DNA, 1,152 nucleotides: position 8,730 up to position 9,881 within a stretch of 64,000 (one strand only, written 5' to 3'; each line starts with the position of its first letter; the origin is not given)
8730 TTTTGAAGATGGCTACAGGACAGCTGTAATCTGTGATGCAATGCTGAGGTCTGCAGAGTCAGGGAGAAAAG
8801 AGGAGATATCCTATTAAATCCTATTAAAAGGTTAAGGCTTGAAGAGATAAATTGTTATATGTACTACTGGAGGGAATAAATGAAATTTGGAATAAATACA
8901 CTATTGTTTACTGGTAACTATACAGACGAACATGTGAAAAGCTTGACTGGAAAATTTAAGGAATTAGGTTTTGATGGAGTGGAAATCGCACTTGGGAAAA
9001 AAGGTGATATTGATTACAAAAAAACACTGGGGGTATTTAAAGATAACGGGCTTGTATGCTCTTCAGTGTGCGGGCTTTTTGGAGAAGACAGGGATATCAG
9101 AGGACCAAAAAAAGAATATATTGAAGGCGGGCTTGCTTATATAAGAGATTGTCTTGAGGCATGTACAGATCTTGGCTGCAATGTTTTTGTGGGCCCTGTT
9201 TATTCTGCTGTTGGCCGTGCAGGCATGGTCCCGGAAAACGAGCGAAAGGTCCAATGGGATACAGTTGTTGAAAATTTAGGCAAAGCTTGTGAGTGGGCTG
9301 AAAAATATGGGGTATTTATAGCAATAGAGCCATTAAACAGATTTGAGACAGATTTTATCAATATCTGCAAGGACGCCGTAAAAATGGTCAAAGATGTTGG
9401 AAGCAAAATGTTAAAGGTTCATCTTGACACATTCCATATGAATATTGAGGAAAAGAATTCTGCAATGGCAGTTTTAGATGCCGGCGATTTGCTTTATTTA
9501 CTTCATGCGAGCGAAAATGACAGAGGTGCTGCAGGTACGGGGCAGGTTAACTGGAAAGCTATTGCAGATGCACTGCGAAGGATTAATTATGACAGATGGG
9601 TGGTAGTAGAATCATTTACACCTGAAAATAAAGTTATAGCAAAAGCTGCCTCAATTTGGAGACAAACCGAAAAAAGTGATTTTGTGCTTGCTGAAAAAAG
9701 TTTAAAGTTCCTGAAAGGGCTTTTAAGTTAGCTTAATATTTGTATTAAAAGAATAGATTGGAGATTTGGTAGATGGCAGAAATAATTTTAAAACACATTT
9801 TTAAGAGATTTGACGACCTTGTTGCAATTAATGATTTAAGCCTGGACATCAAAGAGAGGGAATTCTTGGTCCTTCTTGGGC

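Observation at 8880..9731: Ketose 3-epimerase (DTE/DPE family) embedded in the transporter operon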

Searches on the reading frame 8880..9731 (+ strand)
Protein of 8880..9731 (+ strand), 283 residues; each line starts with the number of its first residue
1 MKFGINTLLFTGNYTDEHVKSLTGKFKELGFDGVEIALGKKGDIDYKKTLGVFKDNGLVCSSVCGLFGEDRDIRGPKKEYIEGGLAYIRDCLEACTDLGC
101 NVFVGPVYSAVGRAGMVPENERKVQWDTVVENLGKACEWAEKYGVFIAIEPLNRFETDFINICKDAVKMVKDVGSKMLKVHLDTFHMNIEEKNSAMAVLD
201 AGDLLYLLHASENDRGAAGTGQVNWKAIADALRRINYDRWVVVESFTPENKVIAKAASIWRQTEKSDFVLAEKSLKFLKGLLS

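Call 4: search_protein_families(library=pfam, proteins=[window:8880-9731:+])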
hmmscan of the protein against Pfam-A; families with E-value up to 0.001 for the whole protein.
window:8880-9731:+ (283 aa): 1 family
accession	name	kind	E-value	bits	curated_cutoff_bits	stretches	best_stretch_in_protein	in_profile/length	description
PF01261.30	AP_endonuc_2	-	2.2e-41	142.6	31.1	1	27-261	5-247/249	Xylose isomerase-like TIM barrel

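Call 5: search_protein_families(library=ncbifam, proteins=[window:8880-9731:+])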
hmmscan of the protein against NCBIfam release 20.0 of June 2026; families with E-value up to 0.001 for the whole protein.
window:8880-9731:+ (283 aa): 9 families
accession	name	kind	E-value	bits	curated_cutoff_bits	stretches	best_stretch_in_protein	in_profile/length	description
NF051856.1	PsicseEpim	equivalog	1.2e-48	166.4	300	1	1-265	1-265/287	D-psicose 3-epimerase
NF041099.2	keto_glucon_epim_IolO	equivalog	6.3e-36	124.1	300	1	23-251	27-251/269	5-keto-L-gluconate epimerase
TIGR03234.1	OH-pyruv-isom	equivalog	1.6e-18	66.9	353.45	1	115-251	106-245/254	hydroxypyruvate isomerase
NF007444.0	PRK09997.1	equivalog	2.6e-16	59.9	465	1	124-249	117-244/258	hydroxypyruvate isomerase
NF043033.1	OxoTetrIsom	equivalog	1.2e-14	54.7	325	1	114-251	106-242/251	2-oxo-tetronate isomerase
NF007360.0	PRK09856.1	equivalog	6e-10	39.1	305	1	87-247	91-250/276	fructoselysine 3-epimerase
NF009689.0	PRK13210.1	subfamily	9.6e-08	31.5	200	1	126-251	129-262/286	L-ribulose-5-phosphate 3-epimerase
NF009688.0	PRK13209.1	subfamily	2.1e-06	26.9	317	1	128-249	135-256/286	L-ribulose-5-phosphate 3-epimerase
TIGR04379.1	myo_inos_iolE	equivalog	1.5e-05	24.7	290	0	219-245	240-266/290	myo-inosose-2 dehydratase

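Call 6: search_solved_structures(query=window:8880-9728:+, max_evalue=0.001, show_alignments=3)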
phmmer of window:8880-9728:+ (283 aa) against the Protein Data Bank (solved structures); distinct sequences matched with E-value up to 0.001: 29.
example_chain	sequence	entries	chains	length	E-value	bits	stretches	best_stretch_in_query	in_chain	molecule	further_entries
2ou4_A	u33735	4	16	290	2.9e-34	121.7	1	25-265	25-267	D-tagatose 3-epimerase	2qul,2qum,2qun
4xsl_A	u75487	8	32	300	4.2e-34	121.1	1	25-265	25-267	D-tagatose 3-epimerase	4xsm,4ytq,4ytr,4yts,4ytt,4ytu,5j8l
5zfs_A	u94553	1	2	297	6.4e-34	120.6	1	1-263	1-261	D-allulose-3-epimerase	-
8yeb_A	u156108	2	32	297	6.4e-34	120.6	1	1-263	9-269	Ketose 3-epimerase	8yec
7erm_A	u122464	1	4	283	2.2e-33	118.8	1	3-280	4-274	D-tagatose 3-epimerase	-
7ern_A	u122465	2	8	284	2.2e-33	118.8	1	3-280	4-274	D-tagatose 3-epimerase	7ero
4pgl_A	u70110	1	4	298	2.6e-33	118.5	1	25-265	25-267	D-tagatose 3-epimerase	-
4q7i_A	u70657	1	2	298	5.3e-33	117.5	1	25-265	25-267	D-tagatose 3-epimerase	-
7dz5_A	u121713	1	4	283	5.6e-33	117.4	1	3-279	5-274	D-tagatose 3-epimerase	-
7dz2_A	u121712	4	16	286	5.8e-33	117.4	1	3-279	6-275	D-tagatose 3-epimerase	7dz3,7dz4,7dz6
3vyl_A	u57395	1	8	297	5.3e-32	114.3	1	2-278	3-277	L-ribulose 3-epimerase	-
8xix_A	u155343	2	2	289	7.5e-31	110.5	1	1-264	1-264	D-tagatose 3-epimerase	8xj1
8xiv_A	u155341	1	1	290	7.6e-31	110.5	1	1-264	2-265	D-tagatose 3-epimerase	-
4pfh_A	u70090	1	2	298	1.2e-30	109.8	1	25-265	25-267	D-tagatose 3-epimerase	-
7cj9_A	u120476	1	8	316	2.8e-29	105.3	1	3-281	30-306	Epimerase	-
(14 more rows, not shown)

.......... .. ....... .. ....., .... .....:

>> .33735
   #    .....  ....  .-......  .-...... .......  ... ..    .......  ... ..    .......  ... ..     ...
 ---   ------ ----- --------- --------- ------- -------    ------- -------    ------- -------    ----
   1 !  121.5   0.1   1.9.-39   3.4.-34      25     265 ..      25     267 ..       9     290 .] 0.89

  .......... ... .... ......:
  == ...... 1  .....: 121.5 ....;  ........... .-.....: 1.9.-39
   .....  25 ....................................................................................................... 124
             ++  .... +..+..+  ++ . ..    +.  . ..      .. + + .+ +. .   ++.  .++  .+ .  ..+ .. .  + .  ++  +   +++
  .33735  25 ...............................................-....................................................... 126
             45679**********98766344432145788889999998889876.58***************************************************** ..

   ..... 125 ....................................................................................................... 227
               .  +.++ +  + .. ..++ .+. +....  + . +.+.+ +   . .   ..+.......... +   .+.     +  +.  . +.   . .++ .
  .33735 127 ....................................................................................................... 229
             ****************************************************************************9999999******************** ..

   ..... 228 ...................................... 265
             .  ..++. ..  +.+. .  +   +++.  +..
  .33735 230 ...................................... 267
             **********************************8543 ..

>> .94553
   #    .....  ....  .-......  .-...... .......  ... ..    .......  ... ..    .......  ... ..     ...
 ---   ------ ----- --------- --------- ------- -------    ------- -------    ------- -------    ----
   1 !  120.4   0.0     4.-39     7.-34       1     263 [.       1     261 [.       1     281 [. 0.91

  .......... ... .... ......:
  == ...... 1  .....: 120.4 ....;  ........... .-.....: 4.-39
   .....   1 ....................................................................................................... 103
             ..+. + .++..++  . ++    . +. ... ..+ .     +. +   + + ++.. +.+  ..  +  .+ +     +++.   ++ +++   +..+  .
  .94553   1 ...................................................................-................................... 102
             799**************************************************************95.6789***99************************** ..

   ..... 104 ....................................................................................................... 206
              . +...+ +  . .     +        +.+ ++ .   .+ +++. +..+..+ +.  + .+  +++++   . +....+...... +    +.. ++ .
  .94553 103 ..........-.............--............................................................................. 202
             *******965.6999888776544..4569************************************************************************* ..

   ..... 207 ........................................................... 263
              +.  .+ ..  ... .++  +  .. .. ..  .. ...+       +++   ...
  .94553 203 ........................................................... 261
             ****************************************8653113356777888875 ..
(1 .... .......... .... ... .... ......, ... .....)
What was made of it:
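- On YcjR-type 3-keto-glycoside 4-epimerase: 82 bits against 121 bits for DTE (call 6).
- The best PDB sequence hits are all DTE/DAE/LRE, at E=3e-34 to 5e-25 (call 6). DTE/LRE enzymes score clearly higher than YcjR (121 against 82 bits, call 6). TM0416 scores E=2e-23 (call 6).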
